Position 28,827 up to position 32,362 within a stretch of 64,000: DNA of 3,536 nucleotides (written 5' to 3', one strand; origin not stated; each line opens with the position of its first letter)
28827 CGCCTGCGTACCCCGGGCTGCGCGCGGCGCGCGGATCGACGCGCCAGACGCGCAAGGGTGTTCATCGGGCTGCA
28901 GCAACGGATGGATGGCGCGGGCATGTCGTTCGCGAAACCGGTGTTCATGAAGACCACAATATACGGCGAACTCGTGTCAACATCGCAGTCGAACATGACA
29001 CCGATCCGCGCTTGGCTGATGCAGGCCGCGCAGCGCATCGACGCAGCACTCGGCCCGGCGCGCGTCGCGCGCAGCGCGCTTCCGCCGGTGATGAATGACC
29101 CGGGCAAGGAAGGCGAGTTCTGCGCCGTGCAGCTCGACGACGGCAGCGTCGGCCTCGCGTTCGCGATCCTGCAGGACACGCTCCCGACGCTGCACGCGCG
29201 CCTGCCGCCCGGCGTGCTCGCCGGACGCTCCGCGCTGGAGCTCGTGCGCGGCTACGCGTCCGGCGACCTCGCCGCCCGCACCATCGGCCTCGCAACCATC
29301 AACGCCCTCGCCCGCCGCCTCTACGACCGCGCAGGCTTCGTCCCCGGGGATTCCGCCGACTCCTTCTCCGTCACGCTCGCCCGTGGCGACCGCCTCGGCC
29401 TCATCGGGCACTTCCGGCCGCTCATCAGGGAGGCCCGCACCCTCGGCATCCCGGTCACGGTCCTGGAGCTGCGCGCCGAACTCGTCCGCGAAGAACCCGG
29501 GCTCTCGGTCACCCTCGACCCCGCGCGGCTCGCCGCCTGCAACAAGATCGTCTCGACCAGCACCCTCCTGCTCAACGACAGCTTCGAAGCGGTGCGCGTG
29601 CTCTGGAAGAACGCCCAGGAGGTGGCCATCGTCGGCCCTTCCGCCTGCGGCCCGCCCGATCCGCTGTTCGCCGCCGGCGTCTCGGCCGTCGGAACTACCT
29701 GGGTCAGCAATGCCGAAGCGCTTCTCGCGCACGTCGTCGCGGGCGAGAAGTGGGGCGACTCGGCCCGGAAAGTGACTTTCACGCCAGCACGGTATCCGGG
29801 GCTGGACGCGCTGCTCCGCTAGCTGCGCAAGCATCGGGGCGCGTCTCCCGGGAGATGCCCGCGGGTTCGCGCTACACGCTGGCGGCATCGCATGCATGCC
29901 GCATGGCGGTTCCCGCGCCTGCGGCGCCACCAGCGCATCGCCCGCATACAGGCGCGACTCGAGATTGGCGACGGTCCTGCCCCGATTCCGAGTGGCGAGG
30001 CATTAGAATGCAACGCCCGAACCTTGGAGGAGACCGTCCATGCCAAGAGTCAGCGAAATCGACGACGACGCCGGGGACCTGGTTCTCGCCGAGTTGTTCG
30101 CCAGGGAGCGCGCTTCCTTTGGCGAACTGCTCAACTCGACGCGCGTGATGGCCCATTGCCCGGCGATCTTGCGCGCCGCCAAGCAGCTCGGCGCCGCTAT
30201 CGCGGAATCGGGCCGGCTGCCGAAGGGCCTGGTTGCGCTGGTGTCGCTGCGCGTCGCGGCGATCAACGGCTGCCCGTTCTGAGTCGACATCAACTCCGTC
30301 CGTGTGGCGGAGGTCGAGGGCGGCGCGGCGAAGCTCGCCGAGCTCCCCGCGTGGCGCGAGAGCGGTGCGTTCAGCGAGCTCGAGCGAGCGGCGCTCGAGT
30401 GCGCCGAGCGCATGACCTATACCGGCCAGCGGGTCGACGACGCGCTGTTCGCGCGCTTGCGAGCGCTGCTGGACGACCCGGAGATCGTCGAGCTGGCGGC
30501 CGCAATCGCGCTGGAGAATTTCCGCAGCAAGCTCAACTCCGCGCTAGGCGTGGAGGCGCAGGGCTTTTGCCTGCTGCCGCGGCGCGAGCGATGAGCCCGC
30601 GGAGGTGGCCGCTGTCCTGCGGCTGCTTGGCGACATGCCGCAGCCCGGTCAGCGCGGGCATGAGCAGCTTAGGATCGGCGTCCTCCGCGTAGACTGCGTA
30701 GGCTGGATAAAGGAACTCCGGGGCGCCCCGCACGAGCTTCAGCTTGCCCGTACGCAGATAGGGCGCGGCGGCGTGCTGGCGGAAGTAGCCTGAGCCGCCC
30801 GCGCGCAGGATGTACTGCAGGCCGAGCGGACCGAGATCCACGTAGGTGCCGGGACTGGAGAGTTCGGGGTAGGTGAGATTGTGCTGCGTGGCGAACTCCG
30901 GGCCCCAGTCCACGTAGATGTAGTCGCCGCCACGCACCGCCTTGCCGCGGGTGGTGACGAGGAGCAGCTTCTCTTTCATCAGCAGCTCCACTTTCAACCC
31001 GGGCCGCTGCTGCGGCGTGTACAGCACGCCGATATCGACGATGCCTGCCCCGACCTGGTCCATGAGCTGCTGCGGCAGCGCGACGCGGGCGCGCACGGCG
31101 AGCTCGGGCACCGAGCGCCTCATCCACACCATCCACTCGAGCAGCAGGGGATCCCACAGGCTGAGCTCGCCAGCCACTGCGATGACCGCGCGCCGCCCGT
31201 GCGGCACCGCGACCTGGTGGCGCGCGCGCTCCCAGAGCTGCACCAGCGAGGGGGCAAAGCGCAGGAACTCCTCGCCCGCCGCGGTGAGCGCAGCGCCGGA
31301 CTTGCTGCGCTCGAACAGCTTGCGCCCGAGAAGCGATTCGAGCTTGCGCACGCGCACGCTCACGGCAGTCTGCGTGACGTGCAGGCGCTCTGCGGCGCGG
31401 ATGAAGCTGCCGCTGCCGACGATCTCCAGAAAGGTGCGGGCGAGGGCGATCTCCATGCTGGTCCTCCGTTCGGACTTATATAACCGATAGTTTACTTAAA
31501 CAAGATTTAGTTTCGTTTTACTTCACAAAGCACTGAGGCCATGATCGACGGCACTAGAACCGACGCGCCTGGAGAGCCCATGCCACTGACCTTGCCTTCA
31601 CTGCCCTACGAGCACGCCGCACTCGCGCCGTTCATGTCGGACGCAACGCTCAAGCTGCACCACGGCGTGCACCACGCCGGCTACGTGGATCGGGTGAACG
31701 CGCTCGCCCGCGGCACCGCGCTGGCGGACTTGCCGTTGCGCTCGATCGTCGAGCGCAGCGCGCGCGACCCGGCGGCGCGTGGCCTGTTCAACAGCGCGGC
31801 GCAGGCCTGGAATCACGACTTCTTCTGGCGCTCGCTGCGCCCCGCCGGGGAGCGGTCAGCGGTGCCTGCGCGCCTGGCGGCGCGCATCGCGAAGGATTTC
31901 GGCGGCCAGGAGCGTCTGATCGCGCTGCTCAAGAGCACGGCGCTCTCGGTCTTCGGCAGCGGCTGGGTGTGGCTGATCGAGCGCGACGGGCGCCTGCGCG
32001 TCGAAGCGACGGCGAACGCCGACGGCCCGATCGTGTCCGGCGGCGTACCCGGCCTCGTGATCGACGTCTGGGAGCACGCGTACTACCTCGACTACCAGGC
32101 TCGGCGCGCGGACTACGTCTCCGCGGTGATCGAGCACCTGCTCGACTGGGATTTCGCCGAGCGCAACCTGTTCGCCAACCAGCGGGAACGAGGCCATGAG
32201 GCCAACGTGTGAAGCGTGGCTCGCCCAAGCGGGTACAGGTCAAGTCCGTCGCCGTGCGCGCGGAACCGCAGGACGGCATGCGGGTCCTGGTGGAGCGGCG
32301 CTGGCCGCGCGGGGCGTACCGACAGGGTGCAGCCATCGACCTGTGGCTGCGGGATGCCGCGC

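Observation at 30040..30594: In-frame UGA at the CxxC position of an AhpD/CMD-family gene plus a SECIS-like hairpin: probable selenoprotein that the ORF track splits in two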

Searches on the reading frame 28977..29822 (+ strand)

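Call 57: search_protein_families(library=pfam, proteins=[window:28977-29822:+], max_evalue=0.001)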
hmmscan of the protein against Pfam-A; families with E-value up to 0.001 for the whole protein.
window:28977-29822:+ (281 aa): 2 families
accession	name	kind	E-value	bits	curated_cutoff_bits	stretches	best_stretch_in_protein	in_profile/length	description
PF04016.18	DUF364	-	2.4e-22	79.6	23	1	132-267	6-142/147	Putative heavy-metal chelation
PF13938.11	DUF4213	-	5.8e-11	43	23.5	1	48-111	22-74/75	Putative heavy-metal chelation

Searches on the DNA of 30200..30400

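Call 78: search_rna_families(source=window, start=30200, end=30400, threshold=evalue, max_evalue=10)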
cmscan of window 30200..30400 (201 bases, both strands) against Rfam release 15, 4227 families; matches with E-value up to 10: 1.
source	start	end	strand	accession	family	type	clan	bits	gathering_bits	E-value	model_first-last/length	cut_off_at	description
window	30327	30345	+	RF01356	CRISPR-DR28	Gene; CRISPR;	-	13.3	35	9.9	1-24/24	no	CRISPR RNA direct repeat element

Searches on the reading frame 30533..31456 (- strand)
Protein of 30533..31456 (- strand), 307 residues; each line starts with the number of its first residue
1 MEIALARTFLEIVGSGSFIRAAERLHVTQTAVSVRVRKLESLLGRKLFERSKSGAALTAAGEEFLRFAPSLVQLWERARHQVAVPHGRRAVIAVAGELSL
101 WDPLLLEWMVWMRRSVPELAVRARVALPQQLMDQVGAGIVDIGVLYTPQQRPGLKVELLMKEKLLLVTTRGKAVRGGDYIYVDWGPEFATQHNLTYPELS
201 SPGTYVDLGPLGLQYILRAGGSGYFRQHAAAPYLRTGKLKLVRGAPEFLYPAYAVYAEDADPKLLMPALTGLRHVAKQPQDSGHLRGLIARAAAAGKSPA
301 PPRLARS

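Call 49: find_encoding_contigs(protein=window:30533-31456:-, flank=10000, max_places=3)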
Protein window:30533-31456:- (307 aa): 1 contig read that carries it; 1 place shown.
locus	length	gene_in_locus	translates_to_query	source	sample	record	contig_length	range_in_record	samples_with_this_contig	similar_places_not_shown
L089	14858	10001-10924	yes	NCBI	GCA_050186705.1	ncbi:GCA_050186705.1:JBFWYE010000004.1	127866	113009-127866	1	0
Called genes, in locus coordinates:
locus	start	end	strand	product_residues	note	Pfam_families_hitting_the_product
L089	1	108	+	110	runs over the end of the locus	PF11604:CusF_Ec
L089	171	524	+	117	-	PF11604:CusF_Ec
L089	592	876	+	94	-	-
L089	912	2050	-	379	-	PF01527:HTH_Tnp_1, PF13276:HTH_21, PF00665:rve, PF13683:rve_3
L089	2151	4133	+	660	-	PF13166:AAA_13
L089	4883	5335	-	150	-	PF01814:Hemerythrin (weak)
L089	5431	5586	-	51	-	-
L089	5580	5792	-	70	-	-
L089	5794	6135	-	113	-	PF01521:Fe-S_biosyn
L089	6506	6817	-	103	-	-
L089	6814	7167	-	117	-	PF04343:DUF488, PF22751:DUF488-N3a, PF22752:DUF488-N3i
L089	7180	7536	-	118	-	-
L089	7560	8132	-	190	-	PF13668:Ferritin_2, PF14530:DUF4439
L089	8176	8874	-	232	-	PF00571:CBS, PF04972:BON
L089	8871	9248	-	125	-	PF22752:DUF488-N3i, PF04343:DUF488, PF22751:DUF488-N3a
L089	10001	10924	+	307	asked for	PF00126:HTH_1, PF03466:LysR_substrate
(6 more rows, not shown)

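Call 64: list_cluster_members(proteins=[window:30533-31456:-, window:30304-30594:+, window:30040-30282:+, window:31541-32212:+])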
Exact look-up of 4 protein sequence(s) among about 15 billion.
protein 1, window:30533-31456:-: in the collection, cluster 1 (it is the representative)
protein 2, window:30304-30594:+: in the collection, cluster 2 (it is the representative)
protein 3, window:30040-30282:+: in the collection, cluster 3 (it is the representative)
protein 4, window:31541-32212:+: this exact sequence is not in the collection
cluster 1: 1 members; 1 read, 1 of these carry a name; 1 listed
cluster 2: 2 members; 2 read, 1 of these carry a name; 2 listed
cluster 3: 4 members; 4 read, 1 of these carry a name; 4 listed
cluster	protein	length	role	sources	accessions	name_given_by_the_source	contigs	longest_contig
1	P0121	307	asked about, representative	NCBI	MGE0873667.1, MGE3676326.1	MAG: LysR family transcriptional regulator [Burkholderiales bacterium]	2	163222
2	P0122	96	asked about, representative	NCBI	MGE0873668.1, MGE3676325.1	MAG: carboxymuconolactone decarboxylase family protein [Burkholderiales bacterium]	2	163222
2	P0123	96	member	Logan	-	-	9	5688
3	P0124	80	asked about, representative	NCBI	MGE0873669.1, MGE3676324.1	MAG: hypothetical protein AB7O31_03250 [Burkholderiales bacterium]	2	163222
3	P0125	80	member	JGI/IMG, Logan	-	-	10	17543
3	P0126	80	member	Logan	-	-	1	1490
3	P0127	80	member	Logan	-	-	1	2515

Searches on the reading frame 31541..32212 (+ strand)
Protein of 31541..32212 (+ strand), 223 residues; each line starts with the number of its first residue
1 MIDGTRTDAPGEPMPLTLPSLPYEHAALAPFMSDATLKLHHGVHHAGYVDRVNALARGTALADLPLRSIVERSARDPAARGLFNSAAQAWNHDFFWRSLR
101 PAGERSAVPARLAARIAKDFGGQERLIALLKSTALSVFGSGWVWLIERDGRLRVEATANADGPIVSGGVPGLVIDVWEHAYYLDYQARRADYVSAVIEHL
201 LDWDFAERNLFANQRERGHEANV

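Call 57: search_protein_families(library=pfam, proteins=[window:31541-32212:+], max_evalue=0.001)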
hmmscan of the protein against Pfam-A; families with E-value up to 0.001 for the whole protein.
window:31541-32212:+ (223 aa): 2 families
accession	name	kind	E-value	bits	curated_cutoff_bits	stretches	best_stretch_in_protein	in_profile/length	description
PF02777.23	Sod_Fe_C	-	1.2e-29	102.7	20.9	1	111-208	4-101/102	Iron/manganese superoxide dismutases, C-terminal domain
PF00081.27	Sod_Fe_N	-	1.7e-21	76.9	27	1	17-99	3-81/82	Iron/manganese superoxide dismutases, alpha-hairpin domain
